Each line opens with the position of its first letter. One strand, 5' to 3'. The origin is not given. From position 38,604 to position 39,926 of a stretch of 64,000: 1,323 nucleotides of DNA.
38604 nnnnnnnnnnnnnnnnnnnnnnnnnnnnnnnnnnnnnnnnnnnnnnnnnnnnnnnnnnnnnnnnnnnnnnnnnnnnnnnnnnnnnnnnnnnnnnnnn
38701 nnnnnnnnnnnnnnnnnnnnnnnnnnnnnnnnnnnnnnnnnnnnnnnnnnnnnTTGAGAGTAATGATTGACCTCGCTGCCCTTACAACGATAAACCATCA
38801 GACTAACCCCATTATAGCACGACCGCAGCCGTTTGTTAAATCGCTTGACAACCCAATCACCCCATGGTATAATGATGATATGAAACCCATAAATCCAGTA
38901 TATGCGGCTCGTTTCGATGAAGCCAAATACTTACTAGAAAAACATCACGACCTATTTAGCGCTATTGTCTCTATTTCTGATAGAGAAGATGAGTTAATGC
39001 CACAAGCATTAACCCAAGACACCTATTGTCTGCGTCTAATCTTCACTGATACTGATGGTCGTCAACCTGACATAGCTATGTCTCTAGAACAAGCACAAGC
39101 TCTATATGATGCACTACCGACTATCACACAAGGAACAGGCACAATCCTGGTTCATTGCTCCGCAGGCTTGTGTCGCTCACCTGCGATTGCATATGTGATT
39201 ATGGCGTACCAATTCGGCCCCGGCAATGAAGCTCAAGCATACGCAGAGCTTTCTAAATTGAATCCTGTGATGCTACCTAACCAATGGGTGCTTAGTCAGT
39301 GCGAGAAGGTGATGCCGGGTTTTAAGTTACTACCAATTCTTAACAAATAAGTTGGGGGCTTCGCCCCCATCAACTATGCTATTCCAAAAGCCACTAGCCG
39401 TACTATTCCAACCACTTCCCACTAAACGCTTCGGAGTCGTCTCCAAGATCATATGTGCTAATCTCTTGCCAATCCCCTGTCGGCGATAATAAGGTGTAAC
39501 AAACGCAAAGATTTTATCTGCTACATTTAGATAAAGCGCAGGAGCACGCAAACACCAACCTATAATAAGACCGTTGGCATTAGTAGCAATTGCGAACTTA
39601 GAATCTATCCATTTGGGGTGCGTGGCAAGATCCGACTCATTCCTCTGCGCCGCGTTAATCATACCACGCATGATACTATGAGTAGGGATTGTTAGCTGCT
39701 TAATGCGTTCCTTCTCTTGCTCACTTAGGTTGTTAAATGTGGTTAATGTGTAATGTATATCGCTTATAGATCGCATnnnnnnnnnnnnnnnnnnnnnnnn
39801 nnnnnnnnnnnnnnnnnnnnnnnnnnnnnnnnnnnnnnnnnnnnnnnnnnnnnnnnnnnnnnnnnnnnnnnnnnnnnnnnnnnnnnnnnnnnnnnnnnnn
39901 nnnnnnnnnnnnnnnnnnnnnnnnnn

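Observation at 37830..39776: Host-manipulation island: SLOG-like, ImmA/IrrE peptidase, Cys-phosphatase and GNAT in 2 kb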

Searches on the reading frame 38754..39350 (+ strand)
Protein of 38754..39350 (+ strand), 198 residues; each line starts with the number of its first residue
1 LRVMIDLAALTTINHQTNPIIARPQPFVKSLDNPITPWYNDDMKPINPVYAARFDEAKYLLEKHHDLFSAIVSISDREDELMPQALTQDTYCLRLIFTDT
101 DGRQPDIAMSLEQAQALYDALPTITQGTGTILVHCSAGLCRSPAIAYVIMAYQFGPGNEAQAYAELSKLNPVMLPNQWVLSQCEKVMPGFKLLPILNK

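Call 3: search_protein_families(library=pfam, proteins=[window:38754-39350:+], max_evalue=1)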
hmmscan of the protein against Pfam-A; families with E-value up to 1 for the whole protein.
window:38754-39350:+ (198 aa): 4 families
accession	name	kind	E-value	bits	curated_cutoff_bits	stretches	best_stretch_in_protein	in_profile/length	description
PF00782.25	DSPc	-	2e-06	28.1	33.5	1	104-176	52-120/133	Dual specificity phosphatase, catalytic domain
PF05706.17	CDKN3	-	0.046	13.9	20.7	1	100-152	109-157/168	Cyclin-dependent kinase inhibitor 3 (CDKN3)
PF13702.11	Lysozyme_like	-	0.17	11.9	25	1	89-157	24-96/165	Lysozyme-like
PF00102.32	Y_phosphatase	-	0.19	11.8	20.9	1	125-152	166-193/234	Protein-tyrosine phosphatase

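Call 4: search_protein_families(library=phrogs, proteins=[window:38754-39350:+], max_evalue=0.01)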
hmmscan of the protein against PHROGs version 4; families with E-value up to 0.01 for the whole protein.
window:38754-39350:+ (198 aa): 3 families
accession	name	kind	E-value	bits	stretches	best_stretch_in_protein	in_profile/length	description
phrog_5614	-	unknown function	6.6e-07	30.3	1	69-152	24-107/161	-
phrog_10650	-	other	0.0041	17.5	1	110-150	90-129/169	dual specificity phosphatase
phrog_32716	-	other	0.0059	17.9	1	66-152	22-106/149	dual specificity phosphatase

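Call 8: search_dna_similar(query=window:38754-39350:+, collection=phages, mode=protein, max_rows=20, max_evalue=0.01)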
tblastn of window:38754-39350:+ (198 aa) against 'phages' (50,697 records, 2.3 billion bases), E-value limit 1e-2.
Records with a match: 1; places in all: 1; records where one place covers at least 80% of the query: 0.
Best place of each record, by identity: <60% 1.
By first word of the organism name: Virus 1.
By host as written in the record: - 1.
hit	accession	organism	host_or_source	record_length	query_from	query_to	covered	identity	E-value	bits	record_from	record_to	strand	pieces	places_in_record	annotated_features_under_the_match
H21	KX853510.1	Virus Rctr197k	enrichment culture DAMO/AAA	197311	57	166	56%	35.1%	4e-6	52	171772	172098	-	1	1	tyrosine phosphatase-like protein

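Call 11: search_solved_structures(query=window:38754-39350:+, max_evalue=1, show_alignments=2)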
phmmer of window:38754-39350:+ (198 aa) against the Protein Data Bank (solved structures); distinct sequences matched with E-value up to 1: 27.
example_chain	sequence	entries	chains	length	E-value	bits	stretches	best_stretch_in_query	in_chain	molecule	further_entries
4kyq_A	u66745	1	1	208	0.0023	21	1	122-171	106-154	Phosphoglucan phosphatase LSF2, chloroplastic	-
4yr8_G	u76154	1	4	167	0.041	16.9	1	124-182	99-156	Dual specificity protein phosphatase 16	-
4kyr_A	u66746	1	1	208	0.058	16.5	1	122-171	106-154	Phosphoglucan phosphatase LSF2, chloroplastic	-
3f81_A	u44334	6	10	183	0.063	16.3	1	106-154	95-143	Dual specificity protein phosphatase 3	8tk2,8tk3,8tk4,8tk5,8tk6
1vhr_A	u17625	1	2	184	0.064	16.3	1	106-154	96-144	HUMAN VH1-RELATED DUAL-SPECIFICITY PHOSPHATASE VHR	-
9dj9_A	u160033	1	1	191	0.069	16.2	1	106-154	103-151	Dual specificity protein phosphatase 3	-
6g84_A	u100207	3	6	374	0.074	16.1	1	95-177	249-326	Tyrosine-protein phosphatase CDC14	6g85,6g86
2g6z_A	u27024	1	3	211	0.075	16.1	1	103-156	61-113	Dual specificity protein phosphatase 5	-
5xw4_A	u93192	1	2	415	0.088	15.9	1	95-177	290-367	Tyrosine-protein phosphatase CDC14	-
7ezn_A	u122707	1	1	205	0.095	15.7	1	128-176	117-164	Protein-tyrosine-phosphatase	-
2wgp_A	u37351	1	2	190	0.13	15.4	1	117-177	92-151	DUAL SPECIFICITY PROTEIN PHOSPHATASE 14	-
2a8b_A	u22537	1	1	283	0.17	14.9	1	100-144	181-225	Receptor-type tyrosine-protein phosphatase R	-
5xu0_A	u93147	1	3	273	0.17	14.9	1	102-190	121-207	Membrane-fusion protein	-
7ncy_A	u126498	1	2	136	0.18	14.9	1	114-154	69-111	Dual specificity phosphatase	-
2esb_A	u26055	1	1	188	0.28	14.2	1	117-178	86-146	Dual specificity protein phosphatase 18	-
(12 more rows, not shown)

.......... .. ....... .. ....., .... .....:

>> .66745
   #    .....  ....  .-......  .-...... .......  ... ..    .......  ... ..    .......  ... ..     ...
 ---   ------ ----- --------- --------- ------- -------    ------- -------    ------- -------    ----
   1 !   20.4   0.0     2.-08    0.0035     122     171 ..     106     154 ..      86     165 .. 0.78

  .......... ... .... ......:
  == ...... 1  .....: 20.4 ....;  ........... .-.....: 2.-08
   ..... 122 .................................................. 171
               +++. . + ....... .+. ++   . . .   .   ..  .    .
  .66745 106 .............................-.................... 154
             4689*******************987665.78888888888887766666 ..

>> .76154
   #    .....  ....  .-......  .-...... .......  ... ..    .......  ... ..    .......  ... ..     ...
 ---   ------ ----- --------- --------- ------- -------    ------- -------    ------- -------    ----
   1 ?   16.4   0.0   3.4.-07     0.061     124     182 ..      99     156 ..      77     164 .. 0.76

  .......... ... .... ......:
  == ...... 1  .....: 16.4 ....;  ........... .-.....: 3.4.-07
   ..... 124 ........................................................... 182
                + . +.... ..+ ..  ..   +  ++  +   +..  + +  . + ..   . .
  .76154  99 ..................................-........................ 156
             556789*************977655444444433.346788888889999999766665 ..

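Call 99: get_annotated_region(hit=H21, flank=4000)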
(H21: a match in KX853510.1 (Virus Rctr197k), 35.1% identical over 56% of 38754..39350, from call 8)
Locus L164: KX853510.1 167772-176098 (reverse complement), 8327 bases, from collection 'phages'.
description: Virus Rctr197k, partial genome.
organism: Virus Rctr197k (NCBI taxid 1924548)
taxonomy: Viruses; Duplodnaviria; Heunggongvirae; Uroviricota; Caudoviricetes
host: -; source: enrichment culture DAMO/AAA; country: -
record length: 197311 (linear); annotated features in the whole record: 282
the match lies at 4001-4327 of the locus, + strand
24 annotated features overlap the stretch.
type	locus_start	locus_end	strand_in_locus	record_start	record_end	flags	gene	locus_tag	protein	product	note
CDS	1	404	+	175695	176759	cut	-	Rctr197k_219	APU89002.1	hypothetical protein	-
tRNA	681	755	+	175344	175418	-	-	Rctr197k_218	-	tRNA-Met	tRNA-Met(cat)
tRNA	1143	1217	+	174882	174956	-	-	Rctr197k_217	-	tRNA-Arg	tRNA-Arg(tct)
CDS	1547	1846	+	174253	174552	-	-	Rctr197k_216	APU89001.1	conserved hypothetical protein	-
tRNA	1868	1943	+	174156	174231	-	-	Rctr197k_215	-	tRNA-Arg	tRNA-Arg(cct)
tRNA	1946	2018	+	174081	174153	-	-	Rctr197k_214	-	tRNA-Gly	tRNA-Gly(tcc)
tRNA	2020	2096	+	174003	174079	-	-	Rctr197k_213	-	tRNA-Met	tRNA-Met(cat)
tRNA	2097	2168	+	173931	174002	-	-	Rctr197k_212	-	tRNA-Val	tRNA-Val(tac)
tRNA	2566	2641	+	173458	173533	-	-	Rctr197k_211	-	tRNA-Ser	tRNA-Ser(cag)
tRNA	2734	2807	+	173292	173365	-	-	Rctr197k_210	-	tRNA-Leu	tRNA-Leu(gag)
tRNA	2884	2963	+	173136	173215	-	-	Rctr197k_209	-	tRNA-Leu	tRNA-Leu(tag)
tRNA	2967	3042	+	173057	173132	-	-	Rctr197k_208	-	tRNA-Leu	tRNA-Leu(taa)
tRNA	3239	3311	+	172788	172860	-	-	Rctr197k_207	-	tRNA-Leu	tRNA-Leu(caa)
CDS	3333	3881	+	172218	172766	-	-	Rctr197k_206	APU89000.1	HNH endonuclease-like protein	-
CDS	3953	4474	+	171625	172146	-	-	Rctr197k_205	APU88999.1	tyrosine phosphatase-like protein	-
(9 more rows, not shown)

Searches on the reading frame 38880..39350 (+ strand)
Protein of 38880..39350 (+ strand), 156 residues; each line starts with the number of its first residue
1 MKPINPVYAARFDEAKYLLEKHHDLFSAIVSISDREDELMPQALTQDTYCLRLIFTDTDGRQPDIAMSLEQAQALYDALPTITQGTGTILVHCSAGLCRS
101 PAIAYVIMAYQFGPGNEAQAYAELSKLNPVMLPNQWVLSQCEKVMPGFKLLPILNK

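Call 46: search_protein_families(library=padloc, proteins=[window:38880-39350:+], max_evalue=0.1)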
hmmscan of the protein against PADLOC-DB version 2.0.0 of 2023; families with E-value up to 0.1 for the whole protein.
window:38880-39350:+ (156 aa): 0 families

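Call 47: search_protein_families(library=ncbifam, proteins=[window:38880-39350:+], max_evalue=0.1)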
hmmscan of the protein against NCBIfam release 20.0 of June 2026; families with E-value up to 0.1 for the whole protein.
window:38880-39350:+ (156 aa): 0 families

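Call 51: find_related_loci(query=window:38880-39350:+, collection=viral_contigs, flank=6000)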
Query window:38880-39350:+ (156 aa) in viral_contigs; peptide patterns used: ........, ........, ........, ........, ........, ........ (x = any residue, [..] = any of these).
24 stretches matched a pattern, but none encodes a relative of the query by tblastn (E <= 1e-3).

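Call 82: search_protein_families(library=pfam, proteins=[window:38880-39350:+], max_evalue=1)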
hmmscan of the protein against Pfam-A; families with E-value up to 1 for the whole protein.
window:38880-39350:+ (156 aa): 4 families
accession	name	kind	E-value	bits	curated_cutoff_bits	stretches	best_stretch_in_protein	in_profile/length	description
PF00782.25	DSPc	-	1.2e-06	28.8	33.5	1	61-135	51-121/133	Dual specificity phosphatase, catalytic domain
PF05706.17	CDKN3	-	0.028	14.5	20.7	1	58-110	109-157/168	Cyclin-dependent kinase inhibitor 3 (CDKN3)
PF13702.11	Lysozyme_like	-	0.099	12.6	25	1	46-115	23-96/165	Lysozyme-like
PF00102.32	Y_phosphatase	-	0.13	12.3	20.9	1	83-110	166-193/234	Protein-tyrosine phosphatase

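Call 90: search_solved_structures(query=A8, max_evalue=0.1, show_alignments=1)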
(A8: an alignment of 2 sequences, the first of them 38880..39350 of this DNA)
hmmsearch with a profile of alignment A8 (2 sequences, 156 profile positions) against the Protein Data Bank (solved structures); distinct sequences matched with E-value up to 0.1: 15.
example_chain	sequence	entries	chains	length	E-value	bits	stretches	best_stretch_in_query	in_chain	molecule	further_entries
4kyq_A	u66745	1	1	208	0.00056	23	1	81-129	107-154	Phosphoglucan phosphatase LSF2, chloroplastic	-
3f81_A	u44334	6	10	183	0.013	18.5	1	62-112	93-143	Dual specificity protein phosphatase 3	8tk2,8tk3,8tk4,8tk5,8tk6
1vhr_A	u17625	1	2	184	0.013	18.5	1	62-112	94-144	HUMAN VH1-RELATED DUAL-SPECIFICITY PHOSPHATASE VHR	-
2wgp_A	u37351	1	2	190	0.013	18.5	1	74-135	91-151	DUAL SPECIFICITY PROTEIN PHOSPHATASE 14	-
9dj9_A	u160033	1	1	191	0.014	18.4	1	62-112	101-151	Dual specificity protein phosphatase 3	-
4kyr_A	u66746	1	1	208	0.014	18.4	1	81-129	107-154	Phosphoglucan phosphatase LSF2, chloroplastic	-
7ncy_A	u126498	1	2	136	0.015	18.4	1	71-113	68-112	Dual specificity phosphatase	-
2e0t_A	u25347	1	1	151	0.029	17.4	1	63-110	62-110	Dual specificity phosphatase 26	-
6g84_A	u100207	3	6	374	0.03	17.3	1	59-125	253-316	Tyrosine-protein phosphatase CDC14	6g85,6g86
4yr8_G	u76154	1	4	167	0.033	17.2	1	84-137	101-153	Dual specificity protein phosphatase 16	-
5xw4_A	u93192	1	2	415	0.035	17.1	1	59-125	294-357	Tyrosine-protein phosphatase CDC14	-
7ezn_A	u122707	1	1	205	0.045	16.8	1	86-116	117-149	Protein-tyrosine-phosphatase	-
2g6z_A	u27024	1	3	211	0.063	16.3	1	73-113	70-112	Dual specificity protein phosphatase 5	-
8to0_Fx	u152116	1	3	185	0.07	16.1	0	64-112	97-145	Dual specificity protein phosphatase 3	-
1ohc_A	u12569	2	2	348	0.079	16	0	81-138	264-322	CDC14B2 PHOSPHATASE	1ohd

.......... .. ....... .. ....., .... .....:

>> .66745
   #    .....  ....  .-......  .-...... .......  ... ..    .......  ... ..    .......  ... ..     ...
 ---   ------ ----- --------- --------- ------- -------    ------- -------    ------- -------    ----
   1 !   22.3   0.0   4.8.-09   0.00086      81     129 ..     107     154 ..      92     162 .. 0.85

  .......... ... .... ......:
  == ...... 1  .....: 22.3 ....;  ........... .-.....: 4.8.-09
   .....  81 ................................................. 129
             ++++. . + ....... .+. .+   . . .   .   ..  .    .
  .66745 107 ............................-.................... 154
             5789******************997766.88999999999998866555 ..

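Call 96: find_related_loci(query=A8, collection=metagenome_contigs, flank=6000)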
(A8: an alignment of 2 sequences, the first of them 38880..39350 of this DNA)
Query A8 (156 aa) in metagenome_contigs; peptide patterns used: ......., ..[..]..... (x = any residue, [..] = any of these).
75 stretches matched a pattern; 1 encode a relative of the query (tblastn E <= 1e-3); 1 distinct loci.
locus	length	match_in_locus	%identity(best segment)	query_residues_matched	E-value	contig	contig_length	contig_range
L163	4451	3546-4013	90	1-156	7e-99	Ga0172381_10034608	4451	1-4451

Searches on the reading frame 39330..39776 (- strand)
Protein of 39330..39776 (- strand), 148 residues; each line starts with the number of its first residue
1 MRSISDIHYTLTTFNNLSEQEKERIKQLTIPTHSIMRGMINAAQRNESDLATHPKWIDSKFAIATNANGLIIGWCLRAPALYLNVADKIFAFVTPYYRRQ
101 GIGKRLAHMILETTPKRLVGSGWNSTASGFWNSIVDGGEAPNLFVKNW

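Call 3: search_protein_families(library=pfam, proteins=[window:39330-39776:-], max_evalue=1)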
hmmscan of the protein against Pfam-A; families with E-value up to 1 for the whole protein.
window:39330-39776:- (148 aa): 3 families
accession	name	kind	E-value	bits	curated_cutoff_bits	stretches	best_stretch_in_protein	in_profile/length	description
PF13508.13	Acetyltransf_7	-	0.00052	20.8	27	1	61-112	5-54/84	Acetyltransferase (GNAT) domain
PF00583.31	Acetyltransf_1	-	0.013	16.2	20.7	1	65-114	38-88/116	Acetyltransferase (GNAT) family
PF13673.13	Acetyltransf_10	-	0.036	14.5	23.6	1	92-113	58-79/128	Acetyltransferase (GNAT) domain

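Call 4: search_protein_families(library=phrogs, proteins=[window:39330-39776:-], max_evalue=0.01)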
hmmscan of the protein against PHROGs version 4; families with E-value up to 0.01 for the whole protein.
window:39330-39776:- (148 aa): 1 family
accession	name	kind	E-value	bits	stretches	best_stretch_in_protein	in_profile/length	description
phrog_1249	-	other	2.1e-06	28.6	1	60-114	59-118/180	acetyltransferase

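Call 12: search_solved_structures(query=window:39330-39776:-, max_evalue=1, show_alignments=2)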
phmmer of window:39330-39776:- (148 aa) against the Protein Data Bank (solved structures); distinct sequences matched with E-value up to 1: 2.
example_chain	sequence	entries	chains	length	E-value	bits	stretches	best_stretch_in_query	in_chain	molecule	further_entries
5isv_A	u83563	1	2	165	0.38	13.7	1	83-125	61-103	Ribosomal-protein-alanine acetyltransferase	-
7wx5_A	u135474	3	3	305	0.52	13.2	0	67-109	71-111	N-acetyltransferase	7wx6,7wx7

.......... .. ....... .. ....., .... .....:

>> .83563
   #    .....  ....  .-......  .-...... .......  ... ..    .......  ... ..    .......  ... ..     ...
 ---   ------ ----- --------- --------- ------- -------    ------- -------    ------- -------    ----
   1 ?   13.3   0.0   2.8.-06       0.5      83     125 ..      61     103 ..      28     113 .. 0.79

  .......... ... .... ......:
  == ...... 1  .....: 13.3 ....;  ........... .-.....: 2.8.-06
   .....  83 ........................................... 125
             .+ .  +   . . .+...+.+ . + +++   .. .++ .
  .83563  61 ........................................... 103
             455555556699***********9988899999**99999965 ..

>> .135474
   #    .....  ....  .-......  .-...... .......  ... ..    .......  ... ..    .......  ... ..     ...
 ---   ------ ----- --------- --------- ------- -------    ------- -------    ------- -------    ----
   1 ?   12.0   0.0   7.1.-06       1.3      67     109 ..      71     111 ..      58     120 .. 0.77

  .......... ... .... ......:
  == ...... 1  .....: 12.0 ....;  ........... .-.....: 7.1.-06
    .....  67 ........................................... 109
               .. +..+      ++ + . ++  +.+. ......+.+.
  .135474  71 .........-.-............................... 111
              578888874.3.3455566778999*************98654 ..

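Call 46: search_protein_families(library=padloc, proteins=[window:39330-39776:-], max_evalue=0.1)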
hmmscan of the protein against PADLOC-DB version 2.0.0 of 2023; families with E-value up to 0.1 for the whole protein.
window:39330-39776:- (148 aa): 0 families

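Call 47: search_protein_families(library=ncbifam, proteins=[window:39330-39776:-], max_evalue=0.1)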
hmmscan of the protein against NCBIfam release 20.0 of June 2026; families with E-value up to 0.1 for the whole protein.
window:39330-39776:- (148 aa): 1 family
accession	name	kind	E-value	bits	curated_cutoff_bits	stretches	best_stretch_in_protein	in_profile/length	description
TIGR03448.1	mycothiol_MshD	equivalog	0.099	11.9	163.1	0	62-117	49-103/294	mycothiol synthase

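Call 89: search_solved_structures(query=A7, max_evalue=5, show_alignments=1)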
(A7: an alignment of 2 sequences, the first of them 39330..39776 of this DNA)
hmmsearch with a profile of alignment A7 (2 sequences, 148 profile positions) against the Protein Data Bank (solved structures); distinct sequences matched with E-value up to 5: 2.
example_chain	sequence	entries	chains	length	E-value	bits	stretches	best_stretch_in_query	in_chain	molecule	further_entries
7wx5_A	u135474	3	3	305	0.89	12.6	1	82-108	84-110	N-acetyltransferase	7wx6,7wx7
5isv_A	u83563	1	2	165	0.93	12.5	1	89-129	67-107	Ribosomal-protein-alanine acetyltransferase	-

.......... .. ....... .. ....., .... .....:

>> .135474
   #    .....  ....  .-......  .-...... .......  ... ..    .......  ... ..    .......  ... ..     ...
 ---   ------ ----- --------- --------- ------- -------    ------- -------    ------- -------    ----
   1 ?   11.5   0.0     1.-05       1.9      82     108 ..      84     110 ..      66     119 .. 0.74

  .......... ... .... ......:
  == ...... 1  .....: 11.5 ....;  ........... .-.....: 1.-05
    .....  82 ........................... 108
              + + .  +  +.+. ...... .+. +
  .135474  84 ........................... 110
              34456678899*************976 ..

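Call 97: find_related_loci(query=A7, collection=viral_contigs, flank=6000)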
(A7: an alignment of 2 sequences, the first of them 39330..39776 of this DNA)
Query A7 (148 aa) in viral_contigs; peptide patterns used: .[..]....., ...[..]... (x = any residue, [..] = any of these).
600 stretches matched a pattern, but none encodes a relative of the query by tblastn (E <= 1e-3).

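Call 98: search_dna_similar(query=window:39330-39776:-, collection=phages, mode=protein, max_rows=15, max_evalue=1)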
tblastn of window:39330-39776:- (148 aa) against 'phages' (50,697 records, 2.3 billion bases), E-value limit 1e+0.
Records with a match: 1; places in all: 1; records where one place covers at least 80% of the query: 0.
Best place of each record, by identity: <60% 1.
By first word of the organism name: Bacteriophage 1.
By host as written in the record: - 1.
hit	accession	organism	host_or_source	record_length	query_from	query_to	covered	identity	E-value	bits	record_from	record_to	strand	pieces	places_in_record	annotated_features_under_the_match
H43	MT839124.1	Bacteriophage sp.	human fecal samples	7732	27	121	64%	31.0%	8e-1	35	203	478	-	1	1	record has no annotation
